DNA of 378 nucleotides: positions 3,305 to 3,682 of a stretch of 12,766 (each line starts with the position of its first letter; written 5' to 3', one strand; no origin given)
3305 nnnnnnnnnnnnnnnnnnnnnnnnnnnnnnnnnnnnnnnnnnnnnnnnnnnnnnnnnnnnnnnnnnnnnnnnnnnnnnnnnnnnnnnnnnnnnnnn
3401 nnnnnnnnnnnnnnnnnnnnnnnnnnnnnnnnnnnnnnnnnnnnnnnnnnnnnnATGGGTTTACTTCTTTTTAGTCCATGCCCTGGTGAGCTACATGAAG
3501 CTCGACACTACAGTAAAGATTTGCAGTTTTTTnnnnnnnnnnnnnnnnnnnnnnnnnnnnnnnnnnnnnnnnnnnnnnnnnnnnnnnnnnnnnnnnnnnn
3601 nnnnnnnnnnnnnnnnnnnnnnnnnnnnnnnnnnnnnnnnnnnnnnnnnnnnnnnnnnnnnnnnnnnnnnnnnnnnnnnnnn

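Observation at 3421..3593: Two homopolymer-stem hairpins oriented as minus-strand terminators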

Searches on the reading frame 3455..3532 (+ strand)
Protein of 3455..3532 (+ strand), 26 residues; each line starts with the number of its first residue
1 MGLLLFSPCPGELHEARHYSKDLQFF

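Call 38: search_protein_families(library=pfam, proteins=[window:3455-3532:+], max_evalue=1)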
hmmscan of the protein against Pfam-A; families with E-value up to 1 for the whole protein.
seq(26 aa): 0 families

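Call 39: search_protein_families(library=ncbifam, proteins=[window:3455-3532:+], max_evalue=1)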
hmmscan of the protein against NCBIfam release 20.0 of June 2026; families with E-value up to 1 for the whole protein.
seq(26 aa): 0 families
